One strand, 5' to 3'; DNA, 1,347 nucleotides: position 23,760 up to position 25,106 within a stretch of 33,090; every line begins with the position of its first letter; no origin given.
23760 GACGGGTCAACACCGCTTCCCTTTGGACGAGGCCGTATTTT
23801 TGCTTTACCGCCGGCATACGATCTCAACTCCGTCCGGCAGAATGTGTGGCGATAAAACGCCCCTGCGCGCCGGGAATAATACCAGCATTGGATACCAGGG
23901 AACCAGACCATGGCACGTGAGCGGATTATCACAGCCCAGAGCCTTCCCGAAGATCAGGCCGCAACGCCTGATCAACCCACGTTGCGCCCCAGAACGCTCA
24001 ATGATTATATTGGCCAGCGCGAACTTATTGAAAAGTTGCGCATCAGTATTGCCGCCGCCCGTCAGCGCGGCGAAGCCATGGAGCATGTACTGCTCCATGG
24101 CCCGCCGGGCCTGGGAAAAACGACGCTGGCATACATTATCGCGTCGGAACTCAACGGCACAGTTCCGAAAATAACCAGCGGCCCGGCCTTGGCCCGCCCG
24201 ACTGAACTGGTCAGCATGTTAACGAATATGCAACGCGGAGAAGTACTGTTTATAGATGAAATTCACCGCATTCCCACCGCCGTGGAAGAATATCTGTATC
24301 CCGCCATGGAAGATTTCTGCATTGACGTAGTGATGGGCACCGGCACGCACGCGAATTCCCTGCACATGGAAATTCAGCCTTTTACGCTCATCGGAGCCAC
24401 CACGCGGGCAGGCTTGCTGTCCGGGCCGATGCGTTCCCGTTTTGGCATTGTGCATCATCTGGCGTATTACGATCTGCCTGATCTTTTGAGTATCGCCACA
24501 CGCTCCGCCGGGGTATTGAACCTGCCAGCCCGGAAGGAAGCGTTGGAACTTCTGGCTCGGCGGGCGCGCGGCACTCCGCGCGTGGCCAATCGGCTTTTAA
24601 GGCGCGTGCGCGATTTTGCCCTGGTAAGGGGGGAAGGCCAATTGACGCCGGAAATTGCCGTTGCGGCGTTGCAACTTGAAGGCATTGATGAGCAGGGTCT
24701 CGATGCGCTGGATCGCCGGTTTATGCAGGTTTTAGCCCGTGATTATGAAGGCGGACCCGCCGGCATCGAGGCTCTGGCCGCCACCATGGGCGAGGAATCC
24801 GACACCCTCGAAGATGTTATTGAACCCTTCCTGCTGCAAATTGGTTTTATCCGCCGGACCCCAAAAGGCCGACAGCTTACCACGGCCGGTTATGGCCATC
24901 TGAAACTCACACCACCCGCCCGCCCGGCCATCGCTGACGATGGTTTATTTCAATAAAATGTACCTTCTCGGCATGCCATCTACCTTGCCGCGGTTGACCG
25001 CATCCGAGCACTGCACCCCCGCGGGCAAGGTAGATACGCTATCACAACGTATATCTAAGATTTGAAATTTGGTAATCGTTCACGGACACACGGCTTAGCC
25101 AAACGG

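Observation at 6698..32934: A 14-nt motif, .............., recurs at least 11 times, only in intergenic DNA, mostly as facing pairs at spacer edges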

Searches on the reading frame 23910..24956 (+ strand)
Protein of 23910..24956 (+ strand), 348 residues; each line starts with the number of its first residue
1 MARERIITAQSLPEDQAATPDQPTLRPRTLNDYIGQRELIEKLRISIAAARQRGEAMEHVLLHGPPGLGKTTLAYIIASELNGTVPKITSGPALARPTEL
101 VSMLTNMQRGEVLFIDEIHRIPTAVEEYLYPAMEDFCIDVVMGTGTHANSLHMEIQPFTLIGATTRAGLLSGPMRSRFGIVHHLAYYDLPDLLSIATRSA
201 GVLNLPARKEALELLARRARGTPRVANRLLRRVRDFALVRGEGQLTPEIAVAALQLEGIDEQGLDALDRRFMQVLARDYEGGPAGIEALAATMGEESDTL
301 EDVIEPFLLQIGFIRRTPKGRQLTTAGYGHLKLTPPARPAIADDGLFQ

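Call 14: find_encoding_contigs(protein=window:23910-24956:+, flank=10000, max_places=10)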
Protein window:23910-24956:+ (348 aa): 23 contigs read that carry it; 10 places shown.
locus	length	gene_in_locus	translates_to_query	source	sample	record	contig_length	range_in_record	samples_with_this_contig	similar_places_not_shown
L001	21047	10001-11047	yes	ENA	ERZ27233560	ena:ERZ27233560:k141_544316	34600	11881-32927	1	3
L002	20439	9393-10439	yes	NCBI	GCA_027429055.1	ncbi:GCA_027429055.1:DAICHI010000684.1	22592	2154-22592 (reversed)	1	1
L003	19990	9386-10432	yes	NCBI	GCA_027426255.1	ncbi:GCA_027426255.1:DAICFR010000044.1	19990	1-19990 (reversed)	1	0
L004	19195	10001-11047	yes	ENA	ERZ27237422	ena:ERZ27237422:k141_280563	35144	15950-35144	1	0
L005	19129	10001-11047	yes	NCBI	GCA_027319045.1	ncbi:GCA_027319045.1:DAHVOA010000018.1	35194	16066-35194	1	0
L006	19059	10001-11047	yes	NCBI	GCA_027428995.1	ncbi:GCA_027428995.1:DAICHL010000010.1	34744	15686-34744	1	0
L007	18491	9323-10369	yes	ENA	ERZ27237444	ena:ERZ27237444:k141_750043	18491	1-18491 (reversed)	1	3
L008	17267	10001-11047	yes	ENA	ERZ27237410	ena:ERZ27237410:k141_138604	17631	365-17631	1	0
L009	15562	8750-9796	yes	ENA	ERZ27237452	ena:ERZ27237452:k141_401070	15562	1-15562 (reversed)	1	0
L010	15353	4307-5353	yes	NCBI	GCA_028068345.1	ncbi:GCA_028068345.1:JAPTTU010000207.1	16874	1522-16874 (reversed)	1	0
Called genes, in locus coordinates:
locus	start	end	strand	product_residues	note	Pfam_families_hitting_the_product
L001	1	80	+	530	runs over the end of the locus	-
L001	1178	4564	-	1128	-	-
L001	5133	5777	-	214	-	PF00702:Hydrolase, PF12710:HAD (weak), PF13419:HAD_2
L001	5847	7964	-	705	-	PF13520:AA_permease_2, PF00324:AA_permease (weak), PF13520:AA_permease_2 (weak), PF00582:Usp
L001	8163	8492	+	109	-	PF01521:Fe-S_biosyn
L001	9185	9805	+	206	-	PF01330:RuvA_N (weak), PF14520:HHH_5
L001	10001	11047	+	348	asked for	PF05496:RuvB_N, PF13191:AAA_16 (faint), PF00004:AAA, PF07728:AAA_5, PF17864:AAA_lid_4, PF05491:WHD_RuvB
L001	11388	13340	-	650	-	PF14238:DUF4340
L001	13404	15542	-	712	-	-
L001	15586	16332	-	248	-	PF12679:ABC2_membrane_2, PF12730:ABC2_membrane_4 (weak), PF12698:ABC2_membrane_3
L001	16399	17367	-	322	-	PF00005:ABC_tran, PF13304:AAA_21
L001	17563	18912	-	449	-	PF00270:DEAD, PF04851:ResIII (weak), PF00271:Helicase_C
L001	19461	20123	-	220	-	PF13646:HEAT_2 (weak), PF03130:HEAT_PBS (faint), PF02985:HEAT (faint), PF13646:HEAT_2 (weak)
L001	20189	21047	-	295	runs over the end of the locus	PF01177:Asp_Glu_race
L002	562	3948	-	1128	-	-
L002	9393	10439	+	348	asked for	PF05496:RuvB_N, PF13191:AAA_16 (faint), PF00004:AAA, PF07728:AAA_5, PF17864:AAA_lid_4, PF05491:WHD_RuvB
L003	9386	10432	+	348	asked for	PF05496:RuvB_N, PF13191:AAA_16 (faint), PF00004:AAA, PF07728:AAA_5, PF17864:AAA_lid_4, PF05491:WHD_RuvB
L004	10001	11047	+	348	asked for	PF05496:RuvB_N, PF13191:AAA_16 (faint), PF00004:AAA, PF07728:AAA_5, PF17864:AAA_lid_4, PF05491:WHD_RuvB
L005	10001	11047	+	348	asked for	PF05496:RuvB_N, PF13191:AAA_16 (faint), PF00004:AAA, PF07728:AAA_5, PF17864:AAA_lid_4, PF05491:WHD_RuvB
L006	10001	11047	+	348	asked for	PF05496:RuvB_N, PF13191:AAA_16 (faint), PF00004:AAA, PF07728:AAA_5, PF17864:AAA_lid_4, PF05491:WHD_RuvB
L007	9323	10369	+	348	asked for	PF05496:RuvB_N, PF13191:AAA_16 (faint), PF00004:AAA, PF07728:AAA_5, PF17864:AAA_lid_4, PF05491:WHD_RuvB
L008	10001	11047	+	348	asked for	PF05496:RuvB_N, PF13191:AAA_16 (faint), PF00004:AAA, PF07728:AAA_5, PF17864:AAA_lid_4, PF05491:WHD_RuvB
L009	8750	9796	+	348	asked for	PF05496:RuvB_N, PF13191:AAA_16 (faint), PF00004:AAA, PF07728:AAA_5, PF17864:AAA_lid_4, PF05491:WHD_RuvB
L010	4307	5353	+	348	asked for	PF05496:RuvB_N, PF13191:AAA_16 (faint), PF00004:AAA, PF07728:AAA_5, PF17864:AAA_lid_4, PF05491:WHD_RuvB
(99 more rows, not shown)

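Call 17: list_cluster_members(proteins=[window:23910-24956:+, window:3944-5209:-, window:31472-32845:-])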
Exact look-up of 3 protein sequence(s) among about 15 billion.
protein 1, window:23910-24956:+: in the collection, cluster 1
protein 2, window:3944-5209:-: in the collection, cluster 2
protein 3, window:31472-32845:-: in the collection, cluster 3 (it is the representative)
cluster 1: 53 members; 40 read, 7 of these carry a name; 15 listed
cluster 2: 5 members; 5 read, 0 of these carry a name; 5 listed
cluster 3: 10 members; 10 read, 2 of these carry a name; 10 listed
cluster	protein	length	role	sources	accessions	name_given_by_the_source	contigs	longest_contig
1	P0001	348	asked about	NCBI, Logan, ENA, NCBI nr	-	-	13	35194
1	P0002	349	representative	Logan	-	-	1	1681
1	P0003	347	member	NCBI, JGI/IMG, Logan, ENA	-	Holliday junction DNA helicase RuvB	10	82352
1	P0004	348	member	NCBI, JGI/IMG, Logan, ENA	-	Holliday junction DNA helicase RuvB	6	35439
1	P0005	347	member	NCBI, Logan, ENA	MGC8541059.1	MAG: Holliday junction branch migration DNA helicase RuvB [Phycisphaerae bacterium]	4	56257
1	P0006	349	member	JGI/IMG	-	Holliday junction DNA helicase RuvB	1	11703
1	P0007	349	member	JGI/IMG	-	Holliday junction DNA helicase RuvB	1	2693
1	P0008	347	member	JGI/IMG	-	Holliday junction DNA helicase RuvB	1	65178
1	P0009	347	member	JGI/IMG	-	Holliday junction DNA helicase RuvB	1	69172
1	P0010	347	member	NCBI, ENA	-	-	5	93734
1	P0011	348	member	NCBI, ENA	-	-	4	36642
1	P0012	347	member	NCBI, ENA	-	-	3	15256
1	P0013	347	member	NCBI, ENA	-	-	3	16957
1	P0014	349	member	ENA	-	-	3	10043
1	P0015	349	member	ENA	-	-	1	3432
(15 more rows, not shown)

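Call 18: find_encoding_contigs(protein=P0010, flank=10000, max_places=5)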
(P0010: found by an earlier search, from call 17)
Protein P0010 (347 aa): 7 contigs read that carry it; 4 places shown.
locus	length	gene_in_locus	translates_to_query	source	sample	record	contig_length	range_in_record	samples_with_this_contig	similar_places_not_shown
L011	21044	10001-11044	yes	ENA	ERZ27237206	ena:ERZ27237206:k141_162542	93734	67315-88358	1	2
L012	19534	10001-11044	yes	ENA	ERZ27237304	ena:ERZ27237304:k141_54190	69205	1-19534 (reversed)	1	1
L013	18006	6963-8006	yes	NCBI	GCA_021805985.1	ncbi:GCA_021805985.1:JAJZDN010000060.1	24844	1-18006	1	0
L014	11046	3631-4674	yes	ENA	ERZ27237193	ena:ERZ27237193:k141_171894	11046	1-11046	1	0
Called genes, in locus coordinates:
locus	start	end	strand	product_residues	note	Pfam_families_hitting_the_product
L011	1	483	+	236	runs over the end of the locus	PF00072:Response_reg, PF00486:Trans_reg_C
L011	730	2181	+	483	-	PF00512:HisKA, PF02518:HATPase_c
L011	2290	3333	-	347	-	PF01209:Ubie_methyltran (weak), PF02353:CMAS (weak), PF13489:Methyltransf_23, PF06325:PrmA (weak), PF13847:Methyltransf_31, PF08241:Methyltransf_11, PF08242:Methyltransf_12, PF13649:Methyltransf_25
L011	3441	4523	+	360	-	PF00294:PfkB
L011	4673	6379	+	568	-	PF20154:LNT_N, PF00795:CN_hydrolase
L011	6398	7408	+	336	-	PF13513:HEAT_EZ (faint), PF02985:HEAT (faint), PF12717:Cnd1 (faint), PF13646:HEAT_2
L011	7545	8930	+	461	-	PF00657:Lipase_GDSL, PF13472:Lipase_GDSL_2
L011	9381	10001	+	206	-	PF01330:RuvA_N (weak), PF14520:HHH_5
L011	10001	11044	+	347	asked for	PF05496:RuvB_N, PF13191:AAA_16 (faint), PF00004:AAA, PF07728:AAA_5, PF17864:AAA_lid_4, PF05491:WHD_RuvB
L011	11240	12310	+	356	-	PF02410:RsfS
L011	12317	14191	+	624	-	PF03485:Arg_tRNA_synt_N, PF00750:tRNA-synt_1d, PF05746:DALR_1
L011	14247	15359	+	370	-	PF00696:AA_kinase, PF01472:PUA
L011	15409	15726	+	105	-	PF13428:TPR_14 (faint), PF14561:TPR_20 (faint), PF13431:TPR_17 (faint), PF07719:TPR_2 (faint), PF13424:TPR_12 (faint), PF13414:TPR_11 (weak), PF13432:TPR_16, PF14559:TPR_19 (weak)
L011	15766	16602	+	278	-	PF01261:AP_endonuc_2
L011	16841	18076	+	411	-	PF00365:PFK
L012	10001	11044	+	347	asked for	PF05496:RuvB_N, PF13191:AAA_16 (faint), PF00004:AAA, PF07728:AAA_5, PF17864:AAA_lid_4, PF05491:WHD_RuvB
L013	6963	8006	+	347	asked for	PF05496:RuvB_N, PF13191:AAA_16 (faint), PF00004:AAA, PF07728:AAA_5, PF17864:AAA_lid_4, PF05491:WHD_RuvB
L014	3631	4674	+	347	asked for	PF05496:RuvB_N, PF13191:AAA_16 (faint), PF00004:AAA, PF07728:AAA_5, PF17864:AAA_lid_4, PF05491:WHD_RuvB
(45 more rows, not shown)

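Call 51: find_encoding_contigs(protein=P0011, flank=10000, max_places=3)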
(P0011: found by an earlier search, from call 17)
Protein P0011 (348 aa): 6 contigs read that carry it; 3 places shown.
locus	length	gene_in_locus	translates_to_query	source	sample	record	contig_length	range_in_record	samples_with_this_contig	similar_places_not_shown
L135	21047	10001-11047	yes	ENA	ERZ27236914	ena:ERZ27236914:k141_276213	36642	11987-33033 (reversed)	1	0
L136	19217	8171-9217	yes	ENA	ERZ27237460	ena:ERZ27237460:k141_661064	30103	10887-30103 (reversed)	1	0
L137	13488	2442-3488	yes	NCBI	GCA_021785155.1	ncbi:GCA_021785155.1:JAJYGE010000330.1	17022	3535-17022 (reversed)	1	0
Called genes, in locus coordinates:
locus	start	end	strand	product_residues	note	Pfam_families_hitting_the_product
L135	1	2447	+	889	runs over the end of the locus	PF02702:KdpD, PF00582:Usp, PF13493:DUF4118, PF00512:HisKA, PF02518:HATPase_c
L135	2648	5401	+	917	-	PF00330:Aconitase, PF00694:Aconitase_C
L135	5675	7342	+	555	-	PF00920:ILVD_EDD_N, PF24877:ILV_EDD_C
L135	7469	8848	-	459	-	PF03562:MltA, PF06725:3D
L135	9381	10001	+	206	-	PF01330:RuvA_N (weak), PF14520:HHH_5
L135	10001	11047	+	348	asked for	PF05496:RuvB_N, PF13191:AAA_16 (faint), PF00004:AAA, PF07728:AAA_5, PF17864:AAA_lid_4, PF05491:WHD_RuvB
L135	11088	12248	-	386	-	PF00926:DHBP_synthase, PF00925:GTP_cyclohydro2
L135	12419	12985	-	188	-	-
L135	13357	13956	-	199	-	PF01842:ACT, PF22629:ACT_AHAS_ss, PF13710:ACT_5, PF10369:ALS_ss_C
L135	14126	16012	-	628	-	PF02776:TPP_enzyme_N, PF00205:TPP_enzyme_M, PF02775:TPP_enzyme_C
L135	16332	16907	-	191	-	PF13580:SIS_2, PF01380:SIS (faint)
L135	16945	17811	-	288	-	PF00248:Aldo_ket_red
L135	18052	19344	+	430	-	PF03952:Enolase_N, PF00113:Enolase_C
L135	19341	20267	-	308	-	PF00072:Response_reg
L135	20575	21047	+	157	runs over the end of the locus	-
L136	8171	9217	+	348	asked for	PF05496:RuvB_N, PF13191:AAA_16 (faint), PF00004:AAA, PF07728:AAA_5, PF17864:AAA_lid_4, PF05491:WHD_RuvB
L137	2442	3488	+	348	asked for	PF05496:RuvB_N, PF13191:AAA_16 (faint), PF00004:AAA, PF07728:AAA_5, PF17864:AAA_lid_4, PF05491:WHD_RuvB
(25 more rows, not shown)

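Call 52: find_encoding_contigs(protein=P0003, flank=10000, max_places=3)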
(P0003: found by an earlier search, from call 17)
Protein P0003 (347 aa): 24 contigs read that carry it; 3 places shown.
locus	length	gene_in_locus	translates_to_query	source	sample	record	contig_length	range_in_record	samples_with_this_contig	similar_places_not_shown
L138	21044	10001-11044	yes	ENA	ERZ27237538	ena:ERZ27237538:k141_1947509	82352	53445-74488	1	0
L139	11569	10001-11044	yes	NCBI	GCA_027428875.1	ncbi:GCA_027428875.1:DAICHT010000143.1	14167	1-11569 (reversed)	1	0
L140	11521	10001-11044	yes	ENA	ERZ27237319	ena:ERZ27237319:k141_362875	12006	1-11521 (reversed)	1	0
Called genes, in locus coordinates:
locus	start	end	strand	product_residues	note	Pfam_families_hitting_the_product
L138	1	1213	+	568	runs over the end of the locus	PF20154:LNT_N, PF00795:CN_hydrolase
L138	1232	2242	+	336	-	PF13513:HEAT_EZ (faint), PF02985:HEAT (faint), PF13646:HEAT_2 (weak), PF12717:Cnd1 (faint), PF13646:HEAT_2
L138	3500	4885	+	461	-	PF00657:Lipase_GDSL, PF13472:Lipase_GDSL_2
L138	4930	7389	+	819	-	PF02837:Glyco_hydro_2_N, PF22666:Glyco_hydro_2_N2, PF00703:Glyco_hydro_2, PF02836:Glyco_hydro_2_C, PF16355:DUF4982, PF18565:Glyco_hydro2_C5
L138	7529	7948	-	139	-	PF08843:AbiEii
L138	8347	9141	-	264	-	PF09407:AbiEi_1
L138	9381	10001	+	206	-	PF01330:RuvA_N (weak), PF14520:HHH_5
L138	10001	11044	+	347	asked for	PF05496:RuvB_N, PF13191:AAA_16 (faint), PF00004:AAA, PF07726:AAA_3 (faint), PF07728:AAA_5, PF17864:AAA_lid_4, PF05491:WHD_RuvB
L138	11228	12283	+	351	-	PF02410:RsfS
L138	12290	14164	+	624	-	PF03485:Arg_tRNA_synt_N, PF00750:tRNA-synt_1d, PF05746:DALR_1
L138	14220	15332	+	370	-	PF00696:AA_kinase, PF01472:PUA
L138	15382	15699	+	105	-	PF13428:TPR_14 (faint), PF14561:TPR_20 (faint), PF07719:TPR_2 (faint), PF13431:TPR_17 (faint), PF13414:TPR_11 (weak), PF13432:TPR_16 (weak), PF14559:TPR_19 (weak)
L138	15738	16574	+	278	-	PF01261:AP_endonuc_2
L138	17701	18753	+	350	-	PF09952:AbiEi_2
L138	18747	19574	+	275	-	-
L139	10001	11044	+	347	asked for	PF05496:RuvB_N, PF13191:AAA_16 (faint), PF00004:AAA, PF07726:AAA_3 (faint), PF07728:AAA_5, PF17864:AAA_lid_4, PF05491:WHD_RuvB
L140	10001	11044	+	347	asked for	PF05496:RuvB_N, PF13191:AAA_16 (faint), PF00004:AAA, PF07726:AAA_3 (faint), PF07728:AAA_5, PF17864:AAA_lid_4, PF05491:WHD_RuvB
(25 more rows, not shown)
